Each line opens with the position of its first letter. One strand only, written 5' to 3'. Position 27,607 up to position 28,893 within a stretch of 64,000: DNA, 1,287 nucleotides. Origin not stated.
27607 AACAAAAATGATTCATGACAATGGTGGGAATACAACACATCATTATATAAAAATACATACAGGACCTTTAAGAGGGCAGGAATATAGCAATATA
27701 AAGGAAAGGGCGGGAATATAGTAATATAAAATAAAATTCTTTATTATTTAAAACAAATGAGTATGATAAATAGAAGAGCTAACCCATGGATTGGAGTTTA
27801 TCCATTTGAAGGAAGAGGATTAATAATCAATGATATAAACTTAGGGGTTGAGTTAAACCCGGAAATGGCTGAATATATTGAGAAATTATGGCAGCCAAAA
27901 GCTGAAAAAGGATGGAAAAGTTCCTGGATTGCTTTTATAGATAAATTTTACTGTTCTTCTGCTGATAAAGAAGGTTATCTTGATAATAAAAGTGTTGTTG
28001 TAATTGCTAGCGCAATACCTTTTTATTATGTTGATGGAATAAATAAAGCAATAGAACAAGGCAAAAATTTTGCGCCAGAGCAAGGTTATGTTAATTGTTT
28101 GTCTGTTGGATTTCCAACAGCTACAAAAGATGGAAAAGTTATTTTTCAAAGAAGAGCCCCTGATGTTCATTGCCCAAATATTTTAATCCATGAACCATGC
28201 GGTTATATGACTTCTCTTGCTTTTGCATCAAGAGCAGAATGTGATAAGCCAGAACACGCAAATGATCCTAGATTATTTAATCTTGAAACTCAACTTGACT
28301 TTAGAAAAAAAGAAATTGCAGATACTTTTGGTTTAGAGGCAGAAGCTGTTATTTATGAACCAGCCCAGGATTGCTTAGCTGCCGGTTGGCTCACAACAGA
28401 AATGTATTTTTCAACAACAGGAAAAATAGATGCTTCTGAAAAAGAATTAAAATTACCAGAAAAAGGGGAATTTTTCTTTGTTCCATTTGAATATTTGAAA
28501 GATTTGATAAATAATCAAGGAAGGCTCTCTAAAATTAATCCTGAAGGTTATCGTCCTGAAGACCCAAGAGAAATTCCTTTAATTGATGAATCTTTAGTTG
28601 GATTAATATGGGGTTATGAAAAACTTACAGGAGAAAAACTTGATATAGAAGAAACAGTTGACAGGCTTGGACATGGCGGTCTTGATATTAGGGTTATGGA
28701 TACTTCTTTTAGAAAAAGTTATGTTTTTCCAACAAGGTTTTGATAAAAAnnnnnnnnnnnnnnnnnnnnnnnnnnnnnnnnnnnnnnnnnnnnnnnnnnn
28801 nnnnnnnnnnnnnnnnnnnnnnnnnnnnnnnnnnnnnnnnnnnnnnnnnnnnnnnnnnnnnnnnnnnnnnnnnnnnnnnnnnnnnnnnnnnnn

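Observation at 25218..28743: Divergent pair of uncharacterised paralogues (about 325 aa) embedded in the sugar-nucleotide genes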

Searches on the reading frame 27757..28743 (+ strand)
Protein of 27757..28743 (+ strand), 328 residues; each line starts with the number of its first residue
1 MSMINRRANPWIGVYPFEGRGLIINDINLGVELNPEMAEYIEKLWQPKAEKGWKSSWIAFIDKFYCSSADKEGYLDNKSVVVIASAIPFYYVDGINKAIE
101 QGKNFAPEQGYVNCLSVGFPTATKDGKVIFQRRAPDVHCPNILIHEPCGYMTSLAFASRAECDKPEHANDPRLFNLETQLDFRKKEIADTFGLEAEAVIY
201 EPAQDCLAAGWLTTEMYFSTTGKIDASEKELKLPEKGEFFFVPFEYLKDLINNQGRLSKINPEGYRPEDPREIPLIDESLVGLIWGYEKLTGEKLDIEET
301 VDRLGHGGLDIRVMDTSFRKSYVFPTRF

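Call 4: search_protein_families(library=pfam, proteins=[window:27757-28743:+], max_evalue=1)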
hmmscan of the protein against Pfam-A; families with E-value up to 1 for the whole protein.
window:27757-28743:+ (328 aa): 0 families

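Call 5: search_protein_families(library=ncbifam, proteins=[window:27757-28743:+], max_evalue=1)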
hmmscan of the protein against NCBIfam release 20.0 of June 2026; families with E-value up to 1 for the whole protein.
window:27757-28743:+ (328 aa): 0 families

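Call 7: search_solved_structures(query=window:27757-28743:+, max_evalue=10)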
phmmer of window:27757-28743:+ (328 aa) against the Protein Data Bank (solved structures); distinct sequences matched with E-value up to 10: 0.

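Call 8: find_homologous_proteins(query=window:27757-28743:+, max_evalue=0.01)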
Query window:27757-28743:+ (328 aa): 64 proteins with E <= 0.01 among 843 candidates.
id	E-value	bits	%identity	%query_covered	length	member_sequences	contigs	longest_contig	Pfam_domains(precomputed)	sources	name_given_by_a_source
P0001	1.9e-224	762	100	99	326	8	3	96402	-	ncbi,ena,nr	ncbi:hypothetical protein J4225_02260 [Candidatus Pacearchaeota archaeon]|nr:hypothetical protein [C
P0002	1.0e-137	477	64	98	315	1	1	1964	-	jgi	-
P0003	2.1e-137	476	65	98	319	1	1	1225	-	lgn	-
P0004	1.6e-134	466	66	99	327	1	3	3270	-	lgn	-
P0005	2.7e-131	456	64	98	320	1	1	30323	-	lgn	-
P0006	3.2e-131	456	64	98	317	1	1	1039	-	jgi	jgi:hypothetical protein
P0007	1.9e-130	453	64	98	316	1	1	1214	-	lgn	-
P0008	2.5e-129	449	64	97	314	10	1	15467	-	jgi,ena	-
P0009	7.4e-129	448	64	98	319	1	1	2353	-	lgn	-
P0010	2.1e-128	446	63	98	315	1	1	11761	-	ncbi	-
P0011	3.4e-127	442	61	99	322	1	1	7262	-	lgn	-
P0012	1.5e-126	440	60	98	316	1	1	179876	-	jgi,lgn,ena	-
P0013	3.1e-126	439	61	99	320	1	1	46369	-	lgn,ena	-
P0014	3.6e-125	436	61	97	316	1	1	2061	-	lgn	-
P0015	9.0e-125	434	60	98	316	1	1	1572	-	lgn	-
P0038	1.3e-112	394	56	98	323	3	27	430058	-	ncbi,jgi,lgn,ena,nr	ncbi:hypothetical protein HN832_01860 [archaeon]|jgi:hypothetical protein|nr:hypothetical protein [a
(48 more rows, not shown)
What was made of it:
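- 27757..28743 (+): Paralogue B, 328 aa: NUDT22-like two-domain Nudix-fold protein with a partly degenerate Nudix box. 64 homologue clusters (call 8).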

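Call 16: search_solved_structures(query=A1, max_evalue=10, show_alignments=3)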
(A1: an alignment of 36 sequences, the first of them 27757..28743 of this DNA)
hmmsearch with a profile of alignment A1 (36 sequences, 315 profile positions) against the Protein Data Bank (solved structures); distinct sequences matched with E-value up to 10: 2.
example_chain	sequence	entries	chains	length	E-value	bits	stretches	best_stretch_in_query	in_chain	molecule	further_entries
5lf9_A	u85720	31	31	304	1.3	11.1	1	99-145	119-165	Nucleoside diphosphate-linked moiety X motif 22 | Uridine diphosphate glucose pyrophosphatase NUDT22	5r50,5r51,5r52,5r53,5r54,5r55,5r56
5lor_A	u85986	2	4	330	1.4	11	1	99-148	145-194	Nucleoside diphosphate-linked moiety X motif 22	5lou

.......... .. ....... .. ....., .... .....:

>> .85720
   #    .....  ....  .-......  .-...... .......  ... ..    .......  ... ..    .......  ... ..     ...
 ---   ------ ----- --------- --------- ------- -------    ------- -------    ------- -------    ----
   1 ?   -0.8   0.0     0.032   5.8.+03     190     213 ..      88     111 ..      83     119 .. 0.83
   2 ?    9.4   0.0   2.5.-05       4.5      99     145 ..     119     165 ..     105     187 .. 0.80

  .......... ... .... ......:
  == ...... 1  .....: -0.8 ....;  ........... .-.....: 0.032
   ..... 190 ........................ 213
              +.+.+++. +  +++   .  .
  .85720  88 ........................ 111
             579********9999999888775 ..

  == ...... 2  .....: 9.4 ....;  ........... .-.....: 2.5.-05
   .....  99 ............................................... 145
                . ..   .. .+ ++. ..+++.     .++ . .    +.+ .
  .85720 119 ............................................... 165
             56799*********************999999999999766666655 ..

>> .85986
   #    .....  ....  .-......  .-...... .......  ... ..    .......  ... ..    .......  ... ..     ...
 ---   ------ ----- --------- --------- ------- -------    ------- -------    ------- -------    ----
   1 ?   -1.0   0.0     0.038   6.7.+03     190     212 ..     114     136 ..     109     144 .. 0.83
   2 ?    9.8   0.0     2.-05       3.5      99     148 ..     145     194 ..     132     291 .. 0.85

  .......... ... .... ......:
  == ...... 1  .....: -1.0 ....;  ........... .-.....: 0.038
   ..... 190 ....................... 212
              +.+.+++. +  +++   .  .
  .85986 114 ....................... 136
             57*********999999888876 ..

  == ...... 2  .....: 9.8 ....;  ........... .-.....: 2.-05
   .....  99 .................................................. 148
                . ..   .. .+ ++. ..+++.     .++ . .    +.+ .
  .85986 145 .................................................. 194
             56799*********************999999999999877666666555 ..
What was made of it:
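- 27757..28743 (+): Its only PDB sequence-profile hit is NUDT22 (call 16).
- NUDT22 is the only PDB sequence-profile hit for B (call 16).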

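Call 22: find_encoding_contigs(protein=P0012, flank=8000, max_places=2)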
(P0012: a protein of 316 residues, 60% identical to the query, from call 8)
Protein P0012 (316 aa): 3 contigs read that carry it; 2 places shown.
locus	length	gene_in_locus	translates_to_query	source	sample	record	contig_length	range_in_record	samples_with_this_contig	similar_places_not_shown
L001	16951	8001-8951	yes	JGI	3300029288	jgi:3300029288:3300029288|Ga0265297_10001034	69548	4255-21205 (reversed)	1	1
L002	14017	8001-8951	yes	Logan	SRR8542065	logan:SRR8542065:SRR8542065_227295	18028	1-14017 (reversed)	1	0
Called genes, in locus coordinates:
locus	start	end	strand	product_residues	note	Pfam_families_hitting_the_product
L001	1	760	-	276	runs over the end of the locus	PF13641:Glyco_tranf_2_3 (faint), PF00535:Glycos_transf_2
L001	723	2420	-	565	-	PF08421:Methyltransf_13, PF13489:Methyltransf_23, PF08484:Methyltransf_14, PF05523:FdtA (faint), PF00908:dTDP_sugar_isom, PF14667:Polysacc_synt_C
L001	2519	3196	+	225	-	PF17836:PglD_N (weak), PF25087:GMPPB_C (faint), PF25084:LbH_EIF2B (weak), PF00132:Hexapep, PF14602:Hexapep_2 (weak)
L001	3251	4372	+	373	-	PF01041:DegT_DnrJ_EryC1, PF00155:Aminotran_1_2, PF01212:Beta_elim_lyase (weak)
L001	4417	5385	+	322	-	PF01073:3Beta_HSD, PF01370:Epimerase, PF02719:Polysacc_synt_2, PF04321:RmlD_sub_bind, PF05368:NmrA (weak), PF07993:NAD_binding_4, PF13460:NAD_binding_10, PF16363:GDP_Man_Dehyd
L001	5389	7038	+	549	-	PF01370:Epimerase, PF02719:Polysacc_synt_2 (weak), PF01073:3Beta_HSD, PF16363:GDP_Man_Dehyd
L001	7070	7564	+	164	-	PF06610:AlaE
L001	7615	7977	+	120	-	-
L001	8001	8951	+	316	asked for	-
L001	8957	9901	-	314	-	-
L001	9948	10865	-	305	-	PF00483:NTP_transferase, PF12804:NTP_transf_3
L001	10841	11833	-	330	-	PF01073:3Beta_HSD, PF01370:Epimerase, PF02719:Polysacc_synt_2, PF04321:RmlD_sub_bind, PF07993:NAD_binding_4, PF16363:GDP_Man_Dehyd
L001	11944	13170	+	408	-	PF00266:Aminotran_5 (weak), PF01041:DegT_DnrJ_EryC1, PF01212:Beta_elim_lyase (weak)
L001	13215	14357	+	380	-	PF13439:Glyco_transf_4, PF13579:Glyco_trans_4_4, PF20706:GT4-conflict, PF00534:Glycos_transf_1, PF13692:Glyco_trans_1_4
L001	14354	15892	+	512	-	PF02310:B12-binding, PF04055:Radical_SAM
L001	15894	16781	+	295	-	PF00535:Glycos_transf_2, PF13641:Glyco_tranf_2_3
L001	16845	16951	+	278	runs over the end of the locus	PF04321:RmlD_sub_bind, PF16363:GDP_Man_Dehyd (weak), PF01370:Epimerase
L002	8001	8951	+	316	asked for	-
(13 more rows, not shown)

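Call 23: find_encoding_contigs(protein=P0038, flank=8000, max_places=2)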
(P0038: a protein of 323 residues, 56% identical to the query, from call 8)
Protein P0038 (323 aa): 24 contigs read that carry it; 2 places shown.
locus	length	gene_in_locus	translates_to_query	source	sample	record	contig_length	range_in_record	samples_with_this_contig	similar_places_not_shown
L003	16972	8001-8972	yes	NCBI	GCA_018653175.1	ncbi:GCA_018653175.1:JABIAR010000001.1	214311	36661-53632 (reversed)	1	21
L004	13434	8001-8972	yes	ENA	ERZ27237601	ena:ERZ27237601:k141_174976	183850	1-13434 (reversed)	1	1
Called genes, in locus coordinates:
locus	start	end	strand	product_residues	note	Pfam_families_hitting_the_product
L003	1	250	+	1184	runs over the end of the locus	PF01591:6PF2K, PF13671:AAA_33, PF12804:NTP_transf_3, PF01073:3Beta_HSD, PF01370:Epimerase, PF02719:Polysacc_synt_2, PF04321:RmlD_sub_bind, PF16363:GDP_Man_Dehyd, +5 more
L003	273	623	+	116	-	-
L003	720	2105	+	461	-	PF01663:Phosphodiest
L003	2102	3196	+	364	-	PF13439:Glyco_transf_4, PF00534:Glycos_transf_1, PF13692:Glyco_trans_1_4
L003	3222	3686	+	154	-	-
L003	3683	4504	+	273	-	PF00535:Glycos_transf_2 (weak)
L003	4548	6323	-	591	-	PF08421:Methyltransf_13, PF13489:Methyltransf_23, PF08484:Methyltransf_14, PF14667:Polysacc_synt_C (weak)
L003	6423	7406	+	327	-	PF04321:RmlD_sub_bind, PF01073:3Beta_HSD, PF01370:Epimerase, PF02719:Polysacc_synt_2, PF07993:NAD_binding_4 (weak), PF13460:NAD_binding_10 (weak), PF16363:GDP_Man_Dehyd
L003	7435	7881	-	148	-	-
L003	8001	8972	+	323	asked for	-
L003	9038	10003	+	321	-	PF01370:Epimerase, PF02719:Polysacc_synt_2, PF04321:RmlD_sub_bind, PF05368:NmrA (weak), PF01073:3Beta_HSD, PF07993:NAD_binding_4, PF13460:NAD_binding_10, PF16363:GDP_Man_Dehyd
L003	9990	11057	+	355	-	PF01073:3Beta_HSD, PF01370:Epimerase, PF02719:Polysacc_synt_2 (weak), PF16363:GDP_Man_Dehyd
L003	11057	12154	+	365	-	PF01041:DegT_DnrJ_EryC1, PF00266:Aminotran_5 (weak)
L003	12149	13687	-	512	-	PF01943:Polysacc_synt, PF01554:MatE (weak), PF13440:Polysacc_synt_3, PF01554:MatE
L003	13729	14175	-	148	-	PF04307:YdjM (weak)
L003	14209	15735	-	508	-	PF13180:PDZ_2, PF17820:PDZ_6 (weak), PF02355:SecD_SecF_C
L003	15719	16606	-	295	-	PF02355:SecD_SecF_C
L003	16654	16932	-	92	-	-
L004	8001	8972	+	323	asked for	-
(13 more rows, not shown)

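Call 24: predict_structure(alignment_id=A1)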
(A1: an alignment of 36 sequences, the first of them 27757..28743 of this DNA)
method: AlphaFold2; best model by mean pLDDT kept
length: 328 residues; sequences in the alignment: 36
mean_pLDDT: 93.6   pTM: 0.91
mean pLDDT of the five models: 93.6, 93.5, 93.2, 93.0, 92.1
residues with pLDDT >= 90: 291; 70-90: 20; 50-70: 11; < 50: 6
segments of 3 or more residues with pLDDT < 50: 1-5
pLDDT, mean of each block of 10 residues (from residue 1): 56 95 92 96 97 97 81 65 97 96 93 97 98 92 94 98 97 98 98 97 97 96 98 95 98 97 94 98 98 98 98 94 93
secondary structure, 60 per line:
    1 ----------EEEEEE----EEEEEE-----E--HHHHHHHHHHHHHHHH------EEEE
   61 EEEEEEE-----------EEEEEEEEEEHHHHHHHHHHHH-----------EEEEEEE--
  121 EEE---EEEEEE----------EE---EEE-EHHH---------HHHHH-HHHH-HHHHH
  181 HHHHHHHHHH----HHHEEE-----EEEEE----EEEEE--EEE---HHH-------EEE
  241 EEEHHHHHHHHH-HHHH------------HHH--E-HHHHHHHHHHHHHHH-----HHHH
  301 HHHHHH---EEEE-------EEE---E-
elements in order: E11-16 E21-26 H35-50 E57-67 E79-88 H89-100 E112-118 E121-123 E127-132 E148-150 H165-169 H171-174 H176-190 E198-200 E206-210 E215-219 E222-224 E238-243 H244-252 H254-257 H277-291 H297-306 E310-313 E321-323
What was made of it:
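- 27757..28743 (+): AF2 pLDDT 93.6 (call 24).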

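Call 28: fold_search(model_id=the predicted structure, library=pdb)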
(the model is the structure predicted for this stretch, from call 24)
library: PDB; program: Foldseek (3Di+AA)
matches with E <= 10: 532; with E <= 0.001: 25
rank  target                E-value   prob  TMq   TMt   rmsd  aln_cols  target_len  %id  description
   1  5r50                  2.8e-11  1.00  0.52  0.58   7.0       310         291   14  PanDDA analysis group deposition -- Crystal Structure of human NUDT22 in complex with N13371a (released 2020-07-01)
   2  5lor_A                5.4e-11  1.00  0.55  0.61   5.8       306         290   15  human NUDT22 (released 2017-08-16)
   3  5lf9                  7.7e-11  1.00  0.51  0.58   7.3       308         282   15  Crystal structure of human NUDT22 (released 2017-08-02)
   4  5lou_B                2.7e-10  1.00  0.56  0.60   5.7       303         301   15  human NUDT22 (released 2017-09-13)
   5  5lor_B                3.9e-10  1.00  0.48  0.54   7.8       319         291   15  human NUDT22 (released 2017-08-16)
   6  5lou_A                5.5e-09  1.00  0.50  0.56   7.1       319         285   15  human NUDT22 (released 2017-09-13)
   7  2i6k_B                6.5e-06  1.00  0.35  0.49  11.6       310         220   11  Crystal structure of human type I IPP isomerase complexed with a substrate analog (released 2007-06-05)
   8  2i6k_A                8.8e-06  1.00  0.35  0.48  11.4       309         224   11  Crystal structure of human type I IPP isomerase complexed with a substrate analog (released 2007-06-05)
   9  2ick                  3.7e-05  1.00  0.33  0.47  10.1       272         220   11  Human isopentenyl diphophate isomerase complexed with substrate analog (released 2007-03-20)
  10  2dho                  4.4e-05  1.00  0.37  0.53  10.0       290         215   11  Crystal structure of human IPP isomerase I in space group P212121 (released 2007-06-05)
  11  6o3p_B                6.4e-05  0.97  0.25  0.26  15.7       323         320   11  Crystal structure of the catalytic domain of mouse Nudt12 in complex with AMP and 3 Mg2+ ions (released 2019-05-29)
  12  2i8t_B                9.7e-05  1.00  0.23  0.44   7.7       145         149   14  GDP-mannose mannosyl hydrolase-calcium-GDP-mannose complex (released 2007-06-19)
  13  1rya_A                1.1e-04  1.00  0.23  0.42   7.7       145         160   15  Crystal Structure of the E. coli GDP-mannose mannosyl hydrolase in complex with GDP and MG (released 2004-06-22)
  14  2icj                  1.1e-04  1.00  0.34  0.48  11.3       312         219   10  The crystal structure of human isopentenyl diphophate isomerase (released 2007-03-20)
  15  2i8t_A                1.3e-04  1.00  0.25  0.47   5.0       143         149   14  GDP-mannose mannosyl hydrolase-calcium-GDP-mannose complex (released 2007-06-19)
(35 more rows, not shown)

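Call 39: search_protein_representatives(alignment_id=A1)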
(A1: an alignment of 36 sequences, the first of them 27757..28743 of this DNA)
Query: 36 sequences, 315 profile positions. Proteins with E-value up to 0.001 (for the whole library): 64; up to 1e-10: 51; up to 1e-30: 31. The best 64 are listed.
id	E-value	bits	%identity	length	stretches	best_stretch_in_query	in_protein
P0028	3.6e-145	499.2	-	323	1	1-315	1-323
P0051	3.3e-131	453.4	-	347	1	1-314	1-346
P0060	6.1e-124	429.5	-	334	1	1-314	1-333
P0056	9.8e-122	422.3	-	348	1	1-314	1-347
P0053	4.1e-101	354.5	-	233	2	120-315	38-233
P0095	9.1e-77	274.5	-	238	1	2-241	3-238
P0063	9.3e-73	261.4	-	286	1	1-186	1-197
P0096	1.7e-61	224.4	-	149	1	2-148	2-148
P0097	6.1e-55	202.8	-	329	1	4-314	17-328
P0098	7.5e-55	202.5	-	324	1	6-306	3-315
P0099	2.1e-54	201.1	-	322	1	8-315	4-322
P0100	1.6e-51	191.6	-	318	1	5-311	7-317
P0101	1.1e-50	188.8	-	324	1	7-314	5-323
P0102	3.8e-50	187.1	-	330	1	6-315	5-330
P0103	3.3e-47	177.4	-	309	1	3-300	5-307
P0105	9.2e-47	176.0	-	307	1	8-302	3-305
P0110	6.9e-40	153.4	-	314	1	8-299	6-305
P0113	4.1e-34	134.4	-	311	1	8-300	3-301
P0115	4.6e-33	130.9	-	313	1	8-304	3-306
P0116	2.0e-32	128.8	-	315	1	8-312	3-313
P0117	2.7e-31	125.1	-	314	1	8-299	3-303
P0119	3.4e-29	118.3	-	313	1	8-311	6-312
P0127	7.6e-19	84.3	-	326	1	8-303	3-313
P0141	2.4e-08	49.8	-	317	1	23-281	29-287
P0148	6.6e-04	35.2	-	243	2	90-162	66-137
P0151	9.1e-04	34.7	-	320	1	13-123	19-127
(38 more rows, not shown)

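Call 44: find_related_loci(query=A1, collection=genome_contigs, flank=10000)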
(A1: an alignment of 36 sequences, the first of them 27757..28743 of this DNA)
Query A1 (328 aa) in genome_contigs; peptide patterns used: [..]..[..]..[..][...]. (x = any residue, [..] = any of these).
19 stretches matched a pattern; 11 encode a relative of the query (tblastn E <= 1e-3); 11 distinct loci.
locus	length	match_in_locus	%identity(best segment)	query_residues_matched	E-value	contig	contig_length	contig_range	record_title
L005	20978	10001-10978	58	7-328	3e-127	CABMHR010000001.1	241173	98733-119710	uncultured archaeon isolate LFW-273_1 genome assembly, contig: LFW2731_1, whole genome shotgun sequence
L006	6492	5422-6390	59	3-328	4e-126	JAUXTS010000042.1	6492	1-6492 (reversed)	MAG: archaeon isolate C13_metabat.bin.16 C13_k141_185654, whole genome shotgun sequence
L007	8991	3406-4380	60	7-328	1e-125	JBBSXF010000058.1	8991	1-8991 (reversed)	MAG: Nanoarchaeota archaeon isolate H41-bin124_1 H41_bin124_1_000000000058, whole genome shotgun sequence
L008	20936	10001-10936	59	7-328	6e-125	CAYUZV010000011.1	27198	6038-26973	MAG TPA_asm: Candidatus Woesearchaeota archaeon isolate SRP141376_co1_307 genome assembly, contig: NODE_4012_length_2719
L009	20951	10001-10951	57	7-328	3e-119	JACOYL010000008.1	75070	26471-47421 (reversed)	MAG: Candidatus Pacearchaeota archaeon isolate NC_groundwater_178_Ag_S-0.1um_36_11 S4_GD2017_2_S1_scaffold_155, whole ge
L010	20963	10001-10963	56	6-328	1e-118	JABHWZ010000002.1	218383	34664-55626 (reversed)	MAG: archaeon isolate SI047_bin24 k141_141670, whole genome shotgun sequence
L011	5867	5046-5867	61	7-289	4e-115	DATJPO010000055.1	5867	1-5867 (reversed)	MAG TPA_asm: Candidatus Omnitrophota bacterium isolate SMAG_U14915 k141_947221, whole genome shotgun sequence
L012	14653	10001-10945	54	5-325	7e-108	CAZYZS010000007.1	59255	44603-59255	MAG TPA_asm: Candidatus Woesearchaeota archaeon isolate binchicken_co234_229 genome assembly, contig: NODE_137_length_59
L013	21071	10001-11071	48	1-328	2e-102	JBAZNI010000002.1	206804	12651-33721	MAG: Candidatus Pacearchaeota archaeon isolate SO_2017_LW4_63 scaffold_195_c1_LW137-91_2017, whole genome shotgun sequen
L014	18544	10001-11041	46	4-327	2e-98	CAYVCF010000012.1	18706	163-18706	MAG TPA_asm: Candidatus Woesearchaeota archaeon isolate SRP050083_co1_89 genome assembly, contig: NODE_1183_length_18706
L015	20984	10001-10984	41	7-328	4e-76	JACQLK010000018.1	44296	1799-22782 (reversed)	MAG: Candidatus Pacearchaeota archaeon isolate NC_groundwater_1201_Ag_S-0.1um_38_135 S_p1_S3_coassembly_k141_1646111, wh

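Call 55: search_protein_families(library=pfam, proteins=[P0105, P0110, P0113, P0115, P0116, P0119, P0127, P0117, P0098, P0148], max_evalue=1)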
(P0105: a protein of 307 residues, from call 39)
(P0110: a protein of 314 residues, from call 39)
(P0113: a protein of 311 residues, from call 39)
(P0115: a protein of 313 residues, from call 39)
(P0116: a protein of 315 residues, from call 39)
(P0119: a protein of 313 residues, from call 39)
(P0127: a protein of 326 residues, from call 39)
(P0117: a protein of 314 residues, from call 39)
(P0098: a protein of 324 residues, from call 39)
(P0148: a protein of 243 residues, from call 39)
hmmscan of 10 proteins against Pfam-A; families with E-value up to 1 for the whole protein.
P0105 (307 aa): 1 family
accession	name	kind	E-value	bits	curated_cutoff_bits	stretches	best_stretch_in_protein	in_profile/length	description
PF18861.7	PTP_tm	-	0.052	14.3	26.3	1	12-58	15-60/126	TM proximal of protein tyrosine phosphatase, receptor type J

P0110 (314 aa): 0 families

P0113 (311 aa): 1 family
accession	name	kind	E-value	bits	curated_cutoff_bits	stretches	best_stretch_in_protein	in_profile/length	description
PF12018.13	FAP206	-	0.28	10.9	33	1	102-131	176-204/272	Domain of unknown function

P0115 (313 aa): 1 family
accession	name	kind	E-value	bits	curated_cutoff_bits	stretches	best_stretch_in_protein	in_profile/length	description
PF14106.11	DUF4279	-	0.17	12.6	25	1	162-223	8-69/116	Domain of unknown function (DUF4279)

P0116 (315 aa): 2 families
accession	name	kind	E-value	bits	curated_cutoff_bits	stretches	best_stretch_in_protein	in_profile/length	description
PF03433.18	EspA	-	0.029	14.7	23.4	1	278-300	84-106/180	EspA-like secreted protein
PF12122.13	Rhomboid_N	-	0.093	13.5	26.2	1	284-309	12-37/86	Cytoplasmic N-terminal domain of rhomboid serine protease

P0119 (313 aa): 0 families

P0127 (326 aa): 1 family
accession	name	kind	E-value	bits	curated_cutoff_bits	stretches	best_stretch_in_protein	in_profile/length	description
PF22277.2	EncFtn-like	-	0.15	12.3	27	1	201-228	33-59/85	EncFtn-like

P0117 (314 aa): 1 family
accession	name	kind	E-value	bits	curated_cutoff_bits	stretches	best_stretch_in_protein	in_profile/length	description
PF04572.17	Gb3_synth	-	0.17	12.4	22.3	1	125-167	40-81/131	Alpha 1,4-glycosyltransferase conserved region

P0098 (324 aa): 1 family
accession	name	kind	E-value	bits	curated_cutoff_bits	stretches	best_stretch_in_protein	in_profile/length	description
PF11601.13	Shal-type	-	0.078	13.3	23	1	45-58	12-25/27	Shal-type voltage-gated potassium channels, N-terminal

P0148 (243 aa): 3 families
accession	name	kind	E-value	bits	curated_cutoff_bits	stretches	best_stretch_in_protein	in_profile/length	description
PF00293.34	NUDIX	-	1.5e-07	31.9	21.1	2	77-117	3-41/134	NUDIX domain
PF13987.11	YedD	-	0.0025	18.1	27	0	63-104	12-53/106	YedD-like protein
PF05331.17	DUF742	-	0.1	12.9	27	0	214-241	50-77/114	Protein of unknown function (DUF742)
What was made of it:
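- On NUDT22 subfamily: The B profile also finds a NUDT22-like PF00293 protein at 6.6e-4 (calls 39, 55).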

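Call 58: find_homologous_proteins(query=A3, max_evalue=0.001)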
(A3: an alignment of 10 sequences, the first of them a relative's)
Query A3 (10 sequences) (313 aa, profile of the alignment): 12 proteins with E <= 0.001 among 5281 candidates.
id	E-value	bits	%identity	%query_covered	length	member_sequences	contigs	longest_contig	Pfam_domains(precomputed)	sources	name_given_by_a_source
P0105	1.8e-133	463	45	96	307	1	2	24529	-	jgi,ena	-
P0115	1.3e-130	453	100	100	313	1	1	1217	-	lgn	-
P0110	3.5e-126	439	43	100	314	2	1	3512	-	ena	-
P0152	1.7e-118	414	75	100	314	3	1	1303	-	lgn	-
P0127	3.5e-108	380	33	80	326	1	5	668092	-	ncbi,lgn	-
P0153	2.4e-104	367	48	98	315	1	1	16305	-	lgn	-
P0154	1.7e-102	361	32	98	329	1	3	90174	-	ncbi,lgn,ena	-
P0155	2.2e-99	351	31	97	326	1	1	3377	-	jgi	jgi:hypothetical protein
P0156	3.2e-98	347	51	82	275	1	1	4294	-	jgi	-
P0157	1.7e-97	345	32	98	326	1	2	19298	-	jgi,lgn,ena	jgi:hypothetical protein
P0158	3.4e-97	344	32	97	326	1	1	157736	-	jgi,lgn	-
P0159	8.4e-88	313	33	90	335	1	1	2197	-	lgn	-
